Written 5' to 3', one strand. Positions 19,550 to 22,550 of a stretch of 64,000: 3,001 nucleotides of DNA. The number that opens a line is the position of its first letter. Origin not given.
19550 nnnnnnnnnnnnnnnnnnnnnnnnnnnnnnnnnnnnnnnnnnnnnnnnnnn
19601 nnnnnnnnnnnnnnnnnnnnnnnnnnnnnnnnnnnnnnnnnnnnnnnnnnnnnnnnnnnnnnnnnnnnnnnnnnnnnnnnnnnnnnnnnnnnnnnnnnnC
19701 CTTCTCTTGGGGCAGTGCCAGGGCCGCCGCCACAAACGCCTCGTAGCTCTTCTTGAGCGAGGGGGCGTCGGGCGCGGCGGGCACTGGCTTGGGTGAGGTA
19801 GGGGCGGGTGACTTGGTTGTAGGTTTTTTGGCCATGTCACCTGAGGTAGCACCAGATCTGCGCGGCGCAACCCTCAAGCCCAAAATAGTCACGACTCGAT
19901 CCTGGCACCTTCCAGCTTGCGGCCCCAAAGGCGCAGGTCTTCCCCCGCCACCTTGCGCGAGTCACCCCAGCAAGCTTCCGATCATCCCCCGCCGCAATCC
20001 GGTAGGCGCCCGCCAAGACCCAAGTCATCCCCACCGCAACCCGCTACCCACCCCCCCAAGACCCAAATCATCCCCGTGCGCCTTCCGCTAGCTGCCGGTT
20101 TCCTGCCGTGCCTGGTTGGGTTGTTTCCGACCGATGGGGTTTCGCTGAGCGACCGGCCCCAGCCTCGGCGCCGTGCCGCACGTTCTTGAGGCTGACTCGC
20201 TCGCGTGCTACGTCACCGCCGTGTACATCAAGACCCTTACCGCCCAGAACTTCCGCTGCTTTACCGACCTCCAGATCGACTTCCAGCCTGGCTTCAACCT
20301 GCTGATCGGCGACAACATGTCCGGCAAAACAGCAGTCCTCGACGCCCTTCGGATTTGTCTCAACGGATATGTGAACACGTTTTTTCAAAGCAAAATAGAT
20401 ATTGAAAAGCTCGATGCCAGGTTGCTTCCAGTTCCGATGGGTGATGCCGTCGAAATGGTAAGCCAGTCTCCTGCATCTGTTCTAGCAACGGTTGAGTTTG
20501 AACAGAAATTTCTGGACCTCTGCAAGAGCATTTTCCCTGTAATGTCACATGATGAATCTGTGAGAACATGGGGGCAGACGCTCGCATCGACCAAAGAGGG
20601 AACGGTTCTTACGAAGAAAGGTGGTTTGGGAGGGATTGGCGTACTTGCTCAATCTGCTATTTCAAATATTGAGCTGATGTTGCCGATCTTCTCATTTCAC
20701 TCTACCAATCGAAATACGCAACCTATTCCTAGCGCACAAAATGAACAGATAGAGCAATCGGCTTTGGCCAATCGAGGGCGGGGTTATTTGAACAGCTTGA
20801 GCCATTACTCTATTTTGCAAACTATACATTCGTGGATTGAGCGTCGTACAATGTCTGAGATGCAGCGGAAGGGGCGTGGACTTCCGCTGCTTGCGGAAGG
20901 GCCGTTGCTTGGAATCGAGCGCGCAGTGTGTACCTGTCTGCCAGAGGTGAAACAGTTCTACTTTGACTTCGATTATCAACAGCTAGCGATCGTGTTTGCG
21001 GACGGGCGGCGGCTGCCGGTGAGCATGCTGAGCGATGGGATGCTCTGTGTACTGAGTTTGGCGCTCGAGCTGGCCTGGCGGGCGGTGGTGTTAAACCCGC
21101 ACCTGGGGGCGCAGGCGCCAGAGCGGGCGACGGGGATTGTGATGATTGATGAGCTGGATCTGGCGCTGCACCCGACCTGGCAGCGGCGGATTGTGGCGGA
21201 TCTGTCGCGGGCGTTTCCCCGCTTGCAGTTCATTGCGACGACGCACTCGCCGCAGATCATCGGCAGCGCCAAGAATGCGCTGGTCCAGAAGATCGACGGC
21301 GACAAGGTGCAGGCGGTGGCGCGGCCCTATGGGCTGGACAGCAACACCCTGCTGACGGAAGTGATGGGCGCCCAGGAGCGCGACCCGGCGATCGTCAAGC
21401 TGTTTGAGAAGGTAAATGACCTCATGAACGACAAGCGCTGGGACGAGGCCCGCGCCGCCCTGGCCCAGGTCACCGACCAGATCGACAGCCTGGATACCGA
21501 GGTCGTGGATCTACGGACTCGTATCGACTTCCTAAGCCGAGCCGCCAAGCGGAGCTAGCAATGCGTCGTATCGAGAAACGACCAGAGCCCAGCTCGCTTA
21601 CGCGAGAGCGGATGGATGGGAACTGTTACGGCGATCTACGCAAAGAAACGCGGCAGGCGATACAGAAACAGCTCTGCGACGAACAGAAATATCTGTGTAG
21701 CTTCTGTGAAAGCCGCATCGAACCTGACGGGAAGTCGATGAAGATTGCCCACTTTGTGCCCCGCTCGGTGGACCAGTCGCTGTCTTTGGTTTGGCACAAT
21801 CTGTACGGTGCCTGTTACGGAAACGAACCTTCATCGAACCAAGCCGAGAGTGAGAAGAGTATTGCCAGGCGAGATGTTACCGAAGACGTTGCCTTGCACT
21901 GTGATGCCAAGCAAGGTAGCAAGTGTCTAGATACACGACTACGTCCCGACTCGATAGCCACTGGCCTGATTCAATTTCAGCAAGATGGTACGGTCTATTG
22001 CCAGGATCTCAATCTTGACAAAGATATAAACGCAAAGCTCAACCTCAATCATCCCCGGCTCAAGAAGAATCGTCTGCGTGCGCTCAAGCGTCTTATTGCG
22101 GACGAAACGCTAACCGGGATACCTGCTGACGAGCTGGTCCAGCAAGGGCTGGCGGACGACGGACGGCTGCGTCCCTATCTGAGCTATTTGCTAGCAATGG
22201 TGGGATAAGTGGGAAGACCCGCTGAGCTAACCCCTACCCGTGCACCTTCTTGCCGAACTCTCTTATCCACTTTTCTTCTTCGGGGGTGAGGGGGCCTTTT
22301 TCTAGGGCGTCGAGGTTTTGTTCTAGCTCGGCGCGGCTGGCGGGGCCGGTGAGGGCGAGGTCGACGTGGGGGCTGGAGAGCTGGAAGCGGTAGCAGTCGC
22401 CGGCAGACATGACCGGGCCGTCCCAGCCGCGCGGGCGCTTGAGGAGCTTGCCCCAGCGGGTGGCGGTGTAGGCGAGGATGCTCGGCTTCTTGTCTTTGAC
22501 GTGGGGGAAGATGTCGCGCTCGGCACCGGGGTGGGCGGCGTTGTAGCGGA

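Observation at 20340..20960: Sharp low-GC patch confined to the middle of the ATPase gene (mosaic gene)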

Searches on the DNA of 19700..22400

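Call 64: search_rna_families(source=window, start=19700, end=22400, threshold=evalue, max_evalue=1)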
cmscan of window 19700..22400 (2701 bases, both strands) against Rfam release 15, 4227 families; matches with E-value up to 1: 0.
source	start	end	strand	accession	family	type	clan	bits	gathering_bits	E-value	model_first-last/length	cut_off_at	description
